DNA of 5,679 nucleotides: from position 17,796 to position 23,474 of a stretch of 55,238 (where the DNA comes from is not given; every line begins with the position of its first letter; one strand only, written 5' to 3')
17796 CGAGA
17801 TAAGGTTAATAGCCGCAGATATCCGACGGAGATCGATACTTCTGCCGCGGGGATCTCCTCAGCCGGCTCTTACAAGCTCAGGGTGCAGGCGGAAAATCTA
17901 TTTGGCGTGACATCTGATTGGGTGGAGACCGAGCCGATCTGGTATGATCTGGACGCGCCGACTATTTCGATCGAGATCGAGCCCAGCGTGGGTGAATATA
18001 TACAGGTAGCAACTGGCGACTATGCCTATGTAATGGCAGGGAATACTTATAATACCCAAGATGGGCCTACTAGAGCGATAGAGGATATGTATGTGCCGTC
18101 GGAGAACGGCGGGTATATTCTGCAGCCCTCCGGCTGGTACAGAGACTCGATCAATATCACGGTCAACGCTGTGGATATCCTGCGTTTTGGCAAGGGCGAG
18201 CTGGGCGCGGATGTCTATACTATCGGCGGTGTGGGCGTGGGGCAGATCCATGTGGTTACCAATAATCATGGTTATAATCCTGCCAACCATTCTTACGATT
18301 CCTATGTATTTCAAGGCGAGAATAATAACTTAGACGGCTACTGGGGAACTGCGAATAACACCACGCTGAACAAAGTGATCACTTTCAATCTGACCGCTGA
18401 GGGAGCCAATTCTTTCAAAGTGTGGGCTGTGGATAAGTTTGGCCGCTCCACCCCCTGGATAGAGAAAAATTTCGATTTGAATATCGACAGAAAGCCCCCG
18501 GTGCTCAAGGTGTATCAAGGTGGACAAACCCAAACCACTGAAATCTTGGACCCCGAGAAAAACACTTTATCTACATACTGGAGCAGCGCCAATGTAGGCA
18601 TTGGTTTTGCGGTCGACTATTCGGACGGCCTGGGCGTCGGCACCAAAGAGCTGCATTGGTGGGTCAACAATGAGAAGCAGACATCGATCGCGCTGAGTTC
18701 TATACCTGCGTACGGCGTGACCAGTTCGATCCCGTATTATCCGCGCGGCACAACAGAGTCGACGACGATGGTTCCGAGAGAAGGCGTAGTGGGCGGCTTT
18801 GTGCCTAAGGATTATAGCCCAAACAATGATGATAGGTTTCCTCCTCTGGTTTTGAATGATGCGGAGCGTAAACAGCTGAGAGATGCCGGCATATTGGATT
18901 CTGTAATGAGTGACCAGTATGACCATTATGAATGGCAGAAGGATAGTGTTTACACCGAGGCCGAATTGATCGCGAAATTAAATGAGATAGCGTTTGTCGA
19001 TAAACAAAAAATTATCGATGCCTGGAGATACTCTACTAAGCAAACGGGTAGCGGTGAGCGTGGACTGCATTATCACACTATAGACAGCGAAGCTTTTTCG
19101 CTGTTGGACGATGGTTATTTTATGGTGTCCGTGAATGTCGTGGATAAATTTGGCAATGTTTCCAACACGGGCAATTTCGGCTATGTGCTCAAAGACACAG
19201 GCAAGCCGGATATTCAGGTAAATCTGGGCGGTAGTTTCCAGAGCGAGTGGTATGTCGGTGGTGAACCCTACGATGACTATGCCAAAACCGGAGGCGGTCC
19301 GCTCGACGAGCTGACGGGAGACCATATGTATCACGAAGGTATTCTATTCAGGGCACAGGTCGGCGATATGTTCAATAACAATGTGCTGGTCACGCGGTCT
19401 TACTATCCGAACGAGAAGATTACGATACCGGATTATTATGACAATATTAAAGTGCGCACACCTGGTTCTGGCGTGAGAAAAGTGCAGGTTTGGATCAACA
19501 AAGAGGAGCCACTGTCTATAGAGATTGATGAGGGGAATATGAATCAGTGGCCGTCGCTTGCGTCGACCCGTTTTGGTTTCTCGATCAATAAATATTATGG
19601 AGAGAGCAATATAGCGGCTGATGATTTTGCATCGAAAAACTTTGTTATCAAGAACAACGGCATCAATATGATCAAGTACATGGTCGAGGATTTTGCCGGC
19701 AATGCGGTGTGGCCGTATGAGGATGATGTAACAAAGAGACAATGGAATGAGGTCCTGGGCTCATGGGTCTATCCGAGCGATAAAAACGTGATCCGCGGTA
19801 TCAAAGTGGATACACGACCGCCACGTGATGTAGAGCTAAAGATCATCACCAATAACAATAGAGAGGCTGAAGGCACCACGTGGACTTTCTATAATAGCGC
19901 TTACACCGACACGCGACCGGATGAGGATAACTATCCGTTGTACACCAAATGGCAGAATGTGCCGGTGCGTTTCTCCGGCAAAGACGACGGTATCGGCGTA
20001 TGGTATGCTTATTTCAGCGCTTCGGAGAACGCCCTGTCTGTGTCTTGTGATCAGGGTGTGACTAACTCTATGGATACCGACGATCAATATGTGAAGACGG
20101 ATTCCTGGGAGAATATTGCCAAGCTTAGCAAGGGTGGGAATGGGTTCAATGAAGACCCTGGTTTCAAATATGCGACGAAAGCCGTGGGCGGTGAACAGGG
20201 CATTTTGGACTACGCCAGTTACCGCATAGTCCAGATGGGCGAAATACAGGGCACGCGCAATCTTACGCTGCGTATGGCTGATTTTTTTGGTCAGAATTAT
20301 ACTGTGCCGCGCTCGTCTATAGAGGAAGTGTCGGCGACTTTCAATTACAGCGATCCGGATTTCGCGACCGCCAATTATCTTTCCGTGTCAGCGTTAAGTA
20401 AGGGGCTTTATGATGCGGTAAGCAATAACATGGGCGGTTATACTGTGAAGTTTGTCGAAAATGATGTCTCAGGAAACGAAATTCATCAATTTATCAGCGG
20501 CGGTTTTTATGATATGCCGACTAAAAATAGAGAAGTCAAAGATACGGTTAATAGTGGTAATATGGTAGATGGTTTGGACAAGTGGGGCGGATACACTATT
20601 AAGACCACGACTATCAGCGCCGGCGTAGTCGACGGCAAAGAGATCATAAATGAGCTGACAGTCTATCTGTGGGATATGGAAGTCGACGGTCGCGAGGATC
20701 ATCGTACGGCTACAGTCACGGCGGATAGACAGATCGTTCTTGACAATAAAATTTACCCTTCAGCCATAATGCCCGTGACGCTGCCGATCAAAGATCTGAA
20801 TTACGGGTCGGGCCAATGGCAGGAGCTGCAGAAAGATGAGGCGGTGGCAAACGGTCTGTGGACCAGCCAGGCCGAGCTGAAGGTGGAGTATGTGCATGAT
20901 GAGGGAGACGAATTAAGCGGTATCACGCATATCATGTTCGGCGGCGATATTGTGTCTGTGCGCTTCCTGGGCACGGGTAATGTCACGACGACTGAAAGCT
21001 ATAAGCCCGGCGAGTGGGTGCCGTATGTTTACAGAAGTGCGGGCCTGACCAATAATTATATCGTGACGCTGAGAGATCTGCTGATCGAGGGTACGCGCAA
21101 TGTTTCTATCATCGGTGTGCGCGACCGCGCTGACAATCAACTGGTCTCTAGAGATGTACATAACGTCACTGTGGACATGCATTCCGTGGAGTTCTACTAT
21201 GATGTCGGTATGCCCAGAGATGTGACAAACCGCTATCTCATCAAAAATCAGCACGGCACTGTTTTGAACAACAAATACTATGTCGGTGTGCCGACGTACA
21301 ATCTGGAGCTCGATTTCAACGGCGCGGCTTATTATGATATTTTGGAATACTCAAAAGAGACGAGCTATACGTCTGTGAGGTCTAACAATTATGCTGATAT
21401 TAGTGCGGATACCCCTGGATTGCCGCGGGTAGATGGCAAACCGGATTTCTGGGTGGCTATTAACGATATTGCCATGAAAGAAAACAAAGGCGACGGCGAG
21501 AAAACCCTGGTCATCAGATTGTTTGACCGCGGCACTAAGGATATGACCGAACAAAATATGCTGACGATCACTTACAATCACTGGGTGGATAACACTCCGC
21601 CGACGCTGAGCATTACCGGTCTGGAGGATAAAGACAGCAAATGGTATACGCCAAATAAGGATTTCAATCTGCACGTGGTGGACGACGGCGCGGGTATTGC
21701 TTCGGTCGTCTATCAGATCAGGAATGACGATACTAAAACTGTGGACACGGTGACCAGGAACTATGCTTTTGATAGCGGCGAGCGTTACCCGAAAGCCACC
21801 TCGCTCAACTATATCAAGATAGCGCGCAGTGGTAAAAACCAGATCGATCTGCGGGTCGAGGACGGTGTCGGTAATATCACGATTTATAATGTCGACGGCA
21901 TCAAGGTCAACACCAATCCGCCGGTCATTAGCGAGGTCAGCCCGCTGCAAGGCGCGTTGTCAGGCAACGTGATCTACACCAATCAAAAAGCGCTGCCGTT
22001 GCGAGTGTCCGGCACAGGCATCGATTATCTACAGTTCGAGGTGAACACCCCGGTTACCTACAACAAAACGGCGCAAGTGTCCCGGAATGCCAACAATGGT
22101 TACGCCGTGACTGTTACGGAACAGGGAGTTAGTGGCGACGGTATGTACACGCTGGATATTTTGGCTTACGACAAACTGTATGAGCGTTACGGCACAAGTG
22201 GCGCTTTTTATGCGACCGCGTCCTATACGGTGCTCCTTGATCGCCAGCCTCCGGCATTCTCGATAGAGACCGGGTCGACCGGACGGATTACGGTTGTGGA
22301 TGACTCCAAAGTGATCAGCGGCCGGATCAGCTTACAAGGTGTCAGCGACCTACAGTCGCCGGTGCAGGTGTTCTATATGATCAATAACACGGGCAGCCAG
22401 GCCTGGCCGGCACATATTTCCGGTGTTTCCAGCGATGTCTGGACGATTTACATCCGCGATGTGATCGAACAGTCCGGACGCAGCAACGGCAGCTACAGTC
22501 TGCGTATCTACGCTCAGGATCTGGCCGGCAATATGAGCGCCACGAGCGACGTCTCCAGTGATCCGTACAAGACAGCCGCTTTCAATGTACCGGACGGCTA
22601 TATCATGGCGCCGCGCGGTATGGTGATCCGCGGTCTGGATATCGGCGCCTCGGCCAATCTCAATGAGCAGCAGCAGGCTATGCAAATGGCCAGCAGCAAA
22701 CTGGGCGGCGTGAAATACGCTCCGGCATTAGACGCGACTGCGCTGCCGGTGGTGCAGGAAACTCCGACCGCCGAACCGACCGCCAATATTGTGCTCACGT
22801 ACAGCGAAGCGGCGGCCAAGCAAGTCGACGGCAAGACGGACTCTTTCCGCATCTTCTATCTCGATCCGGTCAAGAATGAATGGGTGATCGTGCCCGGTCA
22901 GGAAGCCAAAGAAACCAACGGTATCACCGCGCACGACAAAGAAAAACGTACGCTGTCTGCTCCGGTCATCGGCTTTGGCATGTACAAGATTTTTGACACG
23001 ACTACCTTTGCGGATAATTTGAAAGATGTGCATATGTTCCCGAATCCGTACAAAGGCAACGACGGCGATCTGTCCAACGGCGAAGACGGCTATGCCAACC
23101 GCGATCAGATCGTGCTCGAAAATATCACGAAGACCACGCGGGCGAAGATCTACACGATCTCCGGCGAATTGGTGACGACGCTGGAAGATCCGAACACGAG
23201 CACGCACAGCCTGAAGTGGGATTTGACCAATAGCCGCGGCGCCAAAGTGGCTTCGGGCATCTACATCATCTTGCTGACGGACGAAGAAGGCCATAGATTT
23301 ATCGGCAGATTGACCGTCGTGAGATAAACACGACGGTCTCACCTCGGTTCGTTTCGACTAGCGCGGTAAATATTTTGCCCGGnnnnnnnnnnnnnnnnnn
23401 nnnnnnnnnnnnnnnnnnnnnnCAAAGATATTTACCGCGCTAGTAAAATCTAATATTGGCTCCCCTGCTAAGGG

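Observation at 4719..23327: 18.6-kb single ORF: ~6,200-aa secreted protein with three FG-GAP regions, a long Ig-like array and a sorting-type C-terminal domain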

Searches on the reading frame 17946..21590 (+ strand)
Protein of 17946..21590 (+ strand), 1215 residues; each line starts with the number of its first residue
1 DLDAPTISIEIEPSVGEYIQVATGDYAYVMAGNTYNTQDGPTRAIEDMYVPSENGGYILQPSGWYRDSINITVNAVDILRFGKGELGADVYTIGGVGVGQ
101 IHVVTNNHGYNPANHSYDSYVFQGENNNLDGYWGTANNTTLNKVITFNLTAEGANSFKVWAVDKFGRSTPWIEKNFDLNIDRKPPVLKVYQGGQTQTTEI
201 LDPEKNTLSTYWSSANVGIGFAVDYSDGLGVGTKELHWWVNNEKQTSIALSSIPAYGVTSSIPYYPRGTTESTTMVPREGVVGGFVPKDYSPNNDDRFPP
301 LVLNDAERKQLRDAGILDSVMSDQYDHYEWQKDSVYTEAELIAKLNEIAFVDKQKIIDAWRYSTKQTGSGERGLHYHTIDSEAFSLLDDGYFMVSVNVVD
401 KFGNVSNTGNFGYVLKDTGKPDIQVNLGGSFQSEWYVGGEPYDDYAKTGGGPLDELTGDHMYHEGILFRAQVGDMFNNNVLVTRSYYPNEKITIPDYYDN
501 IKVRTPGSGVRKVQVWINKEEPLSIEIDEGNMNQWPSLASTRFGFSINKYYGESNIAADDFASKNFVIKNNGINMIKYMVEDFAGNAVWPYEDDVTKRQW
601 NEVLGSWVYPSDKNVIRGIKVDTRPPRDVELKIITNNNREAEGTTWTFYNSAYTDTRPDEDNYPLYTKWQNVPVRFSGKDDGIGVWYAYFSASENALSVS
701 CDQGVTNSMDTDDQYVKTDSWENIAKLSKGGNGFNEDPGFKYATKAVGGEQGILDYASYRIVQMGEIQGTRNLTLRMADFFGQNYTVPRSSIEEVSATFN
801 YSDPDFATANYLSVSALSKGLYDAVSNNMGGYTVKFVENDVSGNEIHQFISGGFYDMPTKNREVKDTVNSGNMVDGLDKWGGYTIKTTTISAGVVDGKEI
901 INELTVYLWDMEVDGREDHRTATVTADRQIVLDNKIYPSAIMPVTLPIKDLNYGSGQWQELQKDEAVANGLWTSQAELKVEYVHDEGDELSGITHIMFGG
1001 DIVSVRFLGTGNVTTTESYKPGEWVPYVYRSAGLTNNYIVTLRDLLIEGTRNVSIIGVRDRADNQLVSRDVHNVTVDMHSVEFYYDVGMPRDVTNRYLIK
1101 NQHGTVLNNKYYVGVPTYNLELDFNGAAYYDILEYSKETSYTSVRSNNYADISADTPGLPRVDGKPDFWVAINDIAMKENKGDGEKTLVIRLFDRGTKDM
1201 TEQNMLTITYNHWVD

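Call 96: search_solved_structures(query=A6, max_evalue=5)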
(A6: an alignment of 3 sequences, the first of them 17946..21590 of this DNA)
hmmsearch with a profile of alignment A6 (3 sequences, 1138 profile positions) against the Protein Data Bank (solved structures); distinct sequences matched with E-value up to 5: 8.
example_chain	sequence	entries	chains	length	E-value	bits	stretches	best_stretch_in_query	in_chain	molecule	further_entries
1ps9_A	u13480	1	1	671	0.028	15.6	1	814-888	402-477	2,4-dienoyl-CoA reductase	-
8ayt_A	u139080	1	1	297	0.091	13.9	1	550-623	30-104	Matrix protein VP40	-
8ayu_A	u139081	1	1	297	0.25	12.4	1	550-623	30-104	Matrix protein VP40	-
8b1p_A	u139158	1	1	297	0.53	11.4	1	550-623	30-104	Matrix protein VP40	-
4ld8_A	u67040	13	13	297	0.53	11.4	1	550-623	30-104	Matrix protein VP40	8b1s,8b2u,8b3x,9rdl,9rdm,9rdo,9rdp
3tcq_A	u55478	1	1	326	0.63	11.1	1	551-623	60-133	Matrix protein VP40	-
2oeq_A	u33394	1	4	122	1.2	10.2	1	603-637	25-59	Protein of unknown function, DUF964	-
8b1o_A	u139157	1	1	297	1.4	9.9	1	553-623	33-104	Matrix protein VP40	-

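Call 103: find_related_loci(query=A6, collection=metagenome_contigs, flank=10000)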
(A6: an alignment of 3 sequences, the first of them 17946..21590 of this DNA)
Query A6 (1215 aa) in metagenome_contigs; peptide patterns used: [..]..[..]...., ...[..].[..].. (x = any residue, [..] = any of these).
582 stretches matched a pattern, but none encodes a relative of the query by tblastn (E <= 1e-3).

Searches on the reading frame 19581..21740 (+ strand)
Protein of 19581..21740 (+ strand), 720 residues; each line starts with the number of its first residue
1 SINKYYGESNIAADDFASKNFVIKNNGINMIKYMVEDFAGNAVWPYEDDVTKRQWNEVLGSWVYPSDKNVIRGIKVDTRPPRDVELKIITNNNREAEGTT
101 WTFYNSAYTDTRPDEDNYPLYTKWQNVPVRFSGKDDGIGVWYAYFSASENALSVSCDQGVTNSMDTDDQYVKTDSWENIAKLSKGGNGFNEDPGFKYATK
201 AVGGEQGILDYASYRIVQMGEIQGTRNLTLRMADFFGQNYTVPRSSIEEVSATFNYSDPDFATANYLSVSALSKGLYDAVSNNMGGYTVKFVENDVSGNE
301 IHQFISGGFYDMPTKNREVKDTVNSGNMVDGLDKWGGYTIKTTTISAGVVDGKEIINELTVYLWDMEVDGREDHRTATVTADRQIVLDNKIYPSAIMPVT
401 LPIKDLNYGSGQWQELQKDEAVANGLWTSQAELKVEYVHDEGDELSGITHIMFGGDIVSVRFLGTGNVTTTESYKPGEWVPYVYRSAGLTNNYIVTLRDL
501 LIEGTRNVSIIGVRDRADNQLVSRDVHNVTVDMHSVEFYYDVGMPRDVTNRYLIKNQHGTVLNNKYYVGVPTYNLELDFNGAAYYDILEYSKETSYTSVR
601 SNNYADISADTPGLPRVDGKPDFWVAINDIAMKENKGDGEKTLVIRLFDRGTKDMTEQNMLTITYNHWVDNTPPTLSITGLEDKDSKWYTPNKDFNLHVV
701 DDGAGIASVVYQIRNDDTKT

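Call 5: search_protein_families(library=pfam, max_evalue=0.1, proteins=[window:19581-21740:+])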
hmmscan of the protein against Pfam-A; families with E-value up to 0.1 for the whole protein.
window:19581-21740:+ (720 aa): 0 families

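Call 7: search_protein_families(library=ncbifam, max_evalue=0.1, proteins=[window:19581-21740:+])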
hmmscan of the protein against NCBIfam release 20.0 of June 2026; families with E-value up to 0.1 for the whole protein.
window:19581-21740:+ (720 aa): 2 families
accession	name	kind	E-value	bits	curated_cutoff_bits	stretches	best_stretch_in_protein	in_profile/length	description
NF047441.1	Lepto_OmpL47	equivalog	0.02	14.5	250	0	666-720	135-193/336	multi-beta-barrel domain surface protein OmpL47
NF047446.1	barrel_OmpL47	domain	0.057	13.9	40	0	19-42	35-58/68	OmpL47-type beta-barrel domain-containing protein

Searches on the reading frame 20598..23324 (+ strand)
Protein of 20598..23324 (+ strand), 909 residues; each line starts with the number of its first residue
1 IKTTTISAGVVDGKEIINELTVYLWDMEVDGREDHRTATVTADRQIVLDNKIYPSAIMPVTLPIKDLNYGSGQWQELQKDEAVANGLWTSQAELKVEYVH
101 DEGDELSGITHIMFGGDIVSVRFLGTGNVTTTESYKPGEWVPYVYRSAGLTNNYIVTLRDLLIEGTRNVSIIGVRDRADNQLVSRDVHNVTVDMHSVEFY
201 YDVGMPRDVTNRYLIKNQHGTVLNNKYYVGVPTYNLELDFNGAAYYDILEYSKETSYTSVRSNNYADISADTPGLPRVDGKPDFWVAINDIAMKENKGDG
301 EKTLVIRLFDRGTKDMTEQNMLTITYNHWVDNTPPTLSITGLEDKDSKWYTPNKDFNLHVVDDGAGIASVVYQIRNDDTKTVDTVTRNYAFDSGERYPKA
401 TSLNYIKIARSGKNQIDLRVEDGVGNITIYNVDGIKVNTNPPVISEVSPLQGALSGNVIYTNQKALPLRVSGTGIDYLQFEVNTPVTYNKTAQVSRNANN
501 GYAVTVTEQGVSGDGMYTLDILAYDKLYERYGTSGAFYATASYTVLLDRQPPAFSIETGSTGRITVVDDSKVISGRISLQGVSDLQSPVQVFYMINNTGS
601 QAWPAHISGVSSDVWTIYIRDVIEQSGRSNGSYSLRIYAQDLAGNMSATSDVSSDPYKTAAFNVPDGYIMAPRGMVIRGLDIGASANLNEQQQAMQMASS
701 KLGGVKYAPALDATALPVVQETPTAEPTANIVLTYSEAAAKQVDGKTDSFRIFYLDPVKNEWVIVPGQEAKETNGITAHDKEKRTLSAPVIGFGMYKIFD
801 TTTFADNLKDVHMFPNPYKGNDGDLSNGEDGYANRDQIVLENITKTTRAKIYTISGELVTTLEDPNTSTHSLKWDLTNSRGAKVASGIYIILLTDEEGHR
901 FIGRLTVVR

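Call 23: find_related_loci(query=window:20598-23324:+, collection=genome_contigs, flank=10000)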
Query window:20598-23324:+ (909 aa) in genome_contigs; peptide patterns used: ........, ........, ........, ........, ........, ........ (x = any residue, [..] = any of these).
24 stretches matched a pattern, but none encodes a relative of the query by tblastn (E <= 1e-3).
